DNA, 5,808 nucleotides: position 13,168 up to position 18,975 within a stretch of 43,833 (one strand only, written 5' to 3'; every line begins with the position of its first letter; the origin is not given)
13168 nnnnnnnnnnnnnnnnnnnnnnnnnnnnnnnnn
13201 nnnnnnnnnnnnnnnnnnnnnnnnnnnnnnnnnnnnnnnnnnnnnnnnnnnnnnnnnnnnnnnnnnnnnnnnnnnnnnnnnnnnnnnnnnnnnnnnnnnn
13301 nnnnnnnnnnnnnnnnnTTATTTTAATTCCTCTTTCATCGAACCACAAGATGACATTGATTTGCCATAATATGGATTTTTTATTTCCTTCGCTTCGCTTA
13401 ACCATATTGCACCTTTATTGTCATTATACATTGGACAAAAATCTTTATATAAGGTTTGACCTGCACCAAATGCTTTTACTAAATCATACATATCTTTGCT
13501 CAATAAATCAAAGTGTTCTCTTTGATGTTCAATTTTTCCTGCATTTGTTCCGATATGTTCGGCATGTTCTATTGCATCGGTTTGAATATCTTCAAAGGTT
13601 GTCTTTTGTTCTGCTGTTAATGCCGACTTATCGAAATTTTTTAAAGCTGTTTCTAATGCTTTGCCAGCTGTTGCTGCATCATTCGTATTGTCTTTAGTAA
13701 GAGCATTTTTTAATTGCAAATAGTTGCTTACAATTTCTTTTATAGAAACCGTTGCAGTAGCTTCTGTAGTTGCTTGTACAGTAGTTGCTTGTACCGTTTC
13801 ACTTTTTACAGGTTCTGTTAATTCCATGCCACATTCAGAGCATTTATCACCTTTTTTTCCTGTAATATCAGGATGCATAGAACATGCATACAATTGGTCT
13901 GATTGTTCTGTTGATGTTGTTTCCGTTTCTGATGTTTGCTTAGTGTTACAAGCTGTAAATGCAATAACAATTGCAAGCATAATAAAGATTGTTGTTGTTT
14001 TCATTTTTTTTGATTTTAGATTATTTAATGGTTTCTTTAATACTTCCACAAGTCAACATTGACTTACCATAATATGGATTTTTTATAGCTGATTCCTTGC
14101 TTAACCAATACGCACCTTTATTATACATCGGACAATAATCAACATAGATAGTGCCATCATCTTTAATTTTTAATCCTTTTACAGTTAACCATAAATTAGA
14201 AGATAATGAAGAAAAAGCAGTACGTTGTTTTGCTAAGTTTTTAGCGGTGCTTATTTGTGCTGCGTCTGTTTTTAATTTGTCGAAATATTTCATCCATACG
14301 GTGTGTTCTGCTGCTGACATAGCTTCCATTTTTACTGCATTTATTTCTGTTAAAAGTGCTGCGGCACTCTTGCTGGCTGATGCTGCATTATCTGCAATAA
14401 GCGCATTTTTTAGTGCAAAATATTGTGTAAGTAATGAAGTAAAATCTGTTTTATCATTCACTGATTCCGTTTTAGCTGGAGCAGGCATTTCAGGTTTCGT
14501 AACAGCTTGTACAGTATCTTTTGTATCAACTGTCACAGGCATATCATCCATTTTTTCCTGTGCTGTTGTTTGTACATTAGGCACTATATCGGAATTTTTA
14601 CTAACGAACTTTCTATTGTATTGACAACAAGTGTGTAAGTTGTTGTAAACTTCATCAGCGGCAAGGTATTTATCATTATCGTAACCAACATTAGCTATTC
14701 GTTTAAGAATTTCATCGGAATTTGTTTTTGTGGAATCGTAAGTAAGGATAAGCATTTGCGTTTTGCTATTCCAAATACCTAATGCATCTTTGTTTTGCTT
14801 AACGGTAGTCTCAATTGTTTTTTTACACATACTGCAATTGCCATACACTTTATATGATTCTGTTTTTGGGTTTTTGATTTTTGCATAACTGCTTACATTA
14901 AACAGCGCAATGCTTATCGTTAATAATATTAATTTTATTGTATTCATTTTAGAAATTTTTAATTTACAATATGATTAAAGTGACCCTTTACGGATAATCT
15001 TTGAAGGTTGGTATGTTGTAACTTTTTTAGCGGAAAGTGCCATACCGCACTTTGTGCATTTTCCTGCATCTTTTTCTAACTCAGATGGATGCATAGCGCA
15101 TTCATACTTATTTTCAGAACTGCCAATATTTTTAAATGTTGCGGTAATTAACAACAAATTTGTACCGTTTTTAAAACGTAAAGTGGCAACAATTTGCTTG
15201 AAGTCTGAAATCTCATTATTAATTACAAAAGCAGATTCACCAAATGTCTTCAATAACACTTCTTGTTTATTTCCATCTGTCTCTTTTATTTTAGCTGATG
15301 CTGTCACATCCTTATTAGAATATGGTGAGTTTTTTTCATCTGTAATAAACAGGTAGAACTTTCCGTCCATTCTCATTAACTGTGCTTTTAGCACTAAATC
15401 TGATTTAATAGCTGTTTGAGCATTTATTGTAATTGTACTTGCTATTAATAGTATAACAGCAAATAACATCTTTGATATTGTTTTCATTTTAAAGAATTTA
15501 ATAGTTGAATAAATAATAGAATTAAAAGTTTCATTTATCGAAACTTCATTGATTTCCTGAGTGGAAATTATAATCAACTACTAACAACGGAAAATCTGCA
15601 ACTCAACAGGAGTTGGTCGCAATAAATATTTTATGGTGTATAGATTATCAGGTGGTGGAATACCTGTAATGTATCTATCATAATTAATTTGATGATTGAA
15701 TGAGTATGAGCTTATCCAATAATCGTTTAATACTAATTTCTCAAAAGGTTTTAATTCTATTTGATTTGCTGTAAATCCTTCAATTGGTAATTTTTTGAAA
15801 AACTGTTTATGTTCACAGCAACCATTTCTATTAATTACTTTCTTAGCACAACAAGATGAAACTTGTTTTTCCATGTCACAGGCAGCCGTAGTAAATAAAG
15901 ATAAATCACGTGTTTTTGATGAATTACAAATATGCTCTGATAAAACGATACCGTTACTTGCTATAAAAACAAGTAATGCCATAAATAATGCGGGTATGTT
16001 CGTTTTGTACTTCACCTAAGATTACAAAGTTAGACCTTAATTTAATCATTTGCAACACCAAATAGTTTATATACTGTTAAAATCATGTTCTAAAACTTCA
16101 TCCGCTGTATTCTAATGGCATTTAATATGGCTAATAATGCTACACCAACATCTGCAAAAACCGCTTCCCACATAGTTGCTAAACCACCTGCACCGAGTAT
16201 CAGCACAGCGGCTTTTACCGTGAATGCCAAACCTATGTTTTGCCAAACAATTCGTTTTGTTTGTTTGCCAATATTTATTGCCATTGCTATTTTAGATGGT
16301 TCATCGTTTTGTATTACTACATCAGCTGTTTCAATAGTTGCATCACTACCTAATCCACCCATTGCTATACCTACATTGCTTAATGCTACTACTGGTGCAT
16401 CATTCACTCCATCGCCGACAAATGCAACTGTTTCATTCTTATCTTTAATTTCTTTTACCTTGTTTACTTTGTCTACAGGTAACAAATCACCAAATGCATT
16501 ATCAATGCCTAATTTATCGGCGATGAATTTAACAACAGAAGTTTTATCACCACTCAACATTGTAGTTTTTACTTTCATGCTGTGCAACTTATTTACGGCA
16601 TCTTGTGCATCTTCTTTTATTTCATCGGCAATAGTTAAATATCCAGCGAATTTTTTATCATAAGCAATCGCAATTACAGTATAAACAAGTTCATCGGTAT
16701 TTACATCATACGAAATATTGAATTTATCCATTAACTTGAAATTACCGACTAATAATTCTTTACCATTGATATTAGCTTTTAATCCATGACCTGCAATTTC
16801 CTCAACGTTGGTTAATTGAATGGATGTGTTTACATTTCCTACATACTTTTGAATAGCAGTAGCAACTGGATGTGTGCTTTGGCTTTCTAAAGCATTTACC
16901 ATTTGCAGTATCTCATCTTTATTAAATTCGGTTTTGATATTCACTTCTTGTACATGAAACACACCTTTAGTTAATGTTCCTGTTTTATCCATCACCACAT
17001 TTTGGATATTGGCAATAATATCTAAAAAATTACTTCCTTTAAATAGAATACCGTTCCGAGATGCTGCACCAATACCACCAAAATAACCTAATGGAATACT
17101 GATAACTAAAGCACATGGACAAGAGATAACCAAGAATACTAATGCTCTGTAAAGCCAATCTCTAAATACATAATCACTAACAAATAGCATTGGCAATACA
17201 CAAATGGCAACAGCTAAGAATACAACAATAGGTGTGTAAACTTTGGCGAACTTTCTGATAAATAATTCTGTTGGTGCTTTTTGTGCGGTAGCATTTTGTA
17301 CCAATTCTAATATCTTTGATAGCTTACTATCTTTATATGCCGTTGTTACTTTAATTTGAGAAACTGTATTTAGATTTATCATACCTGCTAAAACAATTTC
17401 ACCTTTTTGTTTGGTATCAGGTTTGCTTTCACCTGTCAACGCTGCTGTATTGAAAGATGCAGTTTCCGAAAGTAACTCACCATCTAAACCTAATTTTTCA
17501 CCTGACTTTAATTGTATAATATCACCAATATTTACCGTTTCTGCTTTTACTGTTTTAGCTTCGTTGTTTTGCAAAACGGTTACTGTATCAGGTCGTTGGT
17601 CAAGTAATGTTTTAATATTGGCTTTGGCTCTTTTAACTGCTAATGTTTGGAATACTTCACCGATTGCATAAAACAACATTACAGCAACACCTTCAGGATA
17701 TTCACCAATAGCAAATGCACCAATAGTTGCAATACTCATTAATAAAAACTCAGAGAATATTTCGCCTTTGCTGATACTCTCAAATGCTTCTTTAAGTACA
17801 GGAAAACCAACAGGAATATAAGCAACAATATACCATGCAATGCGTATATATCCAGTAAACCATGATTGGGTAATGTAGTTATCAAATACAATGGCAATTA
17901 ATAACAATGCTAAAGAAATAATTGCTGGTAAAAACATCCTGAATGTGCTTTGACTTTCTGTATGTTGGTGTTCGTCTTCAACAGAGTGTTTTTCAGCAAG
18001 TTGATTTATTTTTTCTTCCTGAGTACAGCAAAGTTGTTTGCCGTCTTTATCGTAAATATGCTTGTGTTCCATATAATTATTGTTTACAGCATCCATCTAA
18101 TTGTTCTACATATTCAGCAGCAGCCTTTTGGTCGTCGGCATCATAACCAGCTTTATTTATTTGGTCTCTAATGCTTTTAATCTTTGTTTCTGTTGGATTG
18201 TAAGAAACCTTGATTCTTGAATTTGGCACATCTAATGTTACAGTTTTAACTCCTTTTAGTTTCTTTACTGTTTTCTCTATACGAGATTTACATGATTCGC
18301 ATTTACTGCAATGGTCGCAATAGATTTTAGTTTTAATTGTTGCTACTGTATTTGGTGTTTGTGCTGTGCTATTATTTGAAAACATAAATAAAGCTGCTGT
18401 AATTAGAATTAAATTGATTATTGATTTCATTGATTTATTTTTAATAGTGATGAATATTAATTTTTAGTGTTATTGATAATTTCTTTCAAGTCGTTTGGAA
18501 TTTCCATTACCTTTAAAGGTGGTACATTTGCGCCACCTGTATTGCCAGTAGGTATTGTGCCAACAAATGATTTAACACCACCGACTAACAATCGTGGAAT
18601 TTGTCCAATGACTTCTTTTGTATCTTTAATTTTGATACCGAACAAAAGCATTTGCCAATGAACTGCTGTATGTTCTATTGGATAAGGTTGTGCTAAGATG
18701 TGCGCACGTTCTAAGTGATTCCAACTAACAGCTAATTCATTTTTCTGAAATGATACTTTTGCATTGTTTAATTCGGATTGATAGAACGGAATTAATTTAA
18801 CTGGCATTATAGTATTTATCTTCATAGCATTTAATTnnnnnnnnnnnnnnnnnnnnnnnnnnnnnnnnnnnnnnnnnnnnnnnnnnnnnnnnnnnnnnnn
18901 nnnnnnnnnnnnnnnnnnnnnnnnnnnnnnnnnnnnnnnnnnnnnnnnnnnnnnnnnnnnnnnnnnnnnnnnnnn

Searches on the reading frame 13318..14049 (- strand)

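Call 7: search_protein_families(library=pfam, proteins=[window:13318-14049:-], max_evalue=0.001)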
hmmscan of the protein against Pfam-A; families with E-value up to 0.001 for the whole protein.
window:13318-14049:- (243 aa): 2 families
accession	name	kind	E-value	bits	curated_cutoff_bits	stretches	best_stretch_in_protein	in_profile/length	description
PF11827.13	DUF3347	-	4.7e-26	91.9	25.5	1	106-198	1-92/93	Protein of unknown function (DUF3347)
PF19335.5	HMBD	-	2.8e-10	40.4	23.6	1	54-79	2-27/28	Heavy metal binding domain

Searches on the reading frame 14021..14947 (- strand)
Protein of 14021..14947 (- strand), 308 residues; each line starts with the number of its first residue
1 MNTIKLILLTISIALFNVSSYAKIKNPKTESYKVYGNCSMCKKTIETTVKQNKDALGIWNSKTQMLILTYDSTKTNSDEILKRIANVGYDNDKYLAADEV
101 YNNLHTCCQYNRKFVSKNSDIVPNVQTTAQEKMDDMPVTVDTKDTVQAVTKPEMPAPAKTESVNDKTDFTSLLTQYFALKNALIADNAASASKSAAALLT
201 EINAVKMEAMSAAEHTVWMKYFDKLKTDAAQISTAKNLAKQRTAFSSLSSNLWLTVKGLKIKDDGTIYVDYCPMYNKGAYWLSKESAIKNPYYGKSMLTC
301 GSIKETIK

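Call 7: search_protein_families(library=pfam, proteins=[window:14021-14947:-], max_evalue=0.001)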
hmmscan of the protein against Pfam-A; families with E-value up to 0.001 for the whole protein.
window:14021-14947:- (308 aa): 1 family
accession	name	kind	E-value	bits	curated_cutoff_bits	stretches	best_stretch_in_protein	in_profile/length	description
PF11827.13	DUF3347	-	5.4e-23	82.1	25.5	1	173-262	2-91/93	Protein of unknown function (DUF3347)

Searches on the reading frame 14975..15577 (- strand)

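Call 83: search_protein_families(library=pfam, proteins=[window:14975-15577:-], max_evalue=0.001)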
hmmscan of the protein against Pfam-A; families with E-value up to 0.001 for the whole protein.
window:14975-15577:- (200 aa): 1 family
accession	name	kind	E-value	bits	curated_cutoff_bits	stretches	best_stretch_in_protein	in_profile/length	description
PF19335.5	HMBD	-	1.2e-06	28.8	23.6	1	157-181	1-25/28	Heavy metal binding domain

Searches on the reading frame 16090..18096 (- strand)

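Call 83: search_protein_families(library=pfam, proteins=[window:16090-18096:-], max_evalue=0.001)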
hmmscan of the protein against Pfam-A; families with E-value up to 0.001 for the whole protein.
window:16090-18096:- (668 aa): 2 families
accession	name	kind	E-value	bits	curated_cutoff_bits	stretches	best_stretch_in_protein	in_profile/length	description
PF00122.25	E1-E2_ATPase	-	3.6e-46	157.4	28.1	1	168-348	3-181/181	E1-E2 ATPase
PF00702.32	Hydrolase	-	1.2e-26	94.8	26.4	1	365-568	2-185/191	haloacid dehalogenase-like hydrolase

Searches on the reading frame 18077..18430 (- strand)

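Call 83: search_protein_families(library=pfam, proteins=[window:18077-18430:-], max_evalue=0.001)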
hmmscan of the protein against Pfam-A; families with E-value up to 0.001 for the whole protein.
window:18077-18430:- (117 aa): 1 family
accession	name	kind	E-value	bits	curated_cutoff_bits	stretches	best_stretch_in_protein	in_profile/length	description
PF00403.32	HMA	-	1.1e-14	55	24.8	1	44-97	9-62/62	Heavy-metal-associated domain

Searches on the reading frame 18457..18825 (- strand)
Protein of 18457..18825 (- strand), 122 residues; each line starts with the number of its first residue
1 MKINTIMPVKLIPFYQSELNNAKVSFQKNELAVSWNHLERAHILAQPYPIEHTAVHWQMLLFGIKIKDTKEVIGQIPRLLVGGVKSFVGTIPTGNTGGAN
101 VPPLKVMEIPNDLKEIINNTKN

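Call 83: search_protein_families(library=pfam, proteins=[window:18457-18825:-], max_evalue=0.001)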
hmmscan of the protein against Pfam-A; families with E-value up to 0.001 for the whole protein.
window:18457-18825:- (122 aa): 1 family
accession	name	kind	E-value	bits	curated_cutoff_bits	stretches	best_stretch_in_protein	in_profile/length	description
PF12487.13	DUF3703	-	1.8e-43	147.3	22.3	1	12-117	4-109/109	Protein of unknown function (DUF3703)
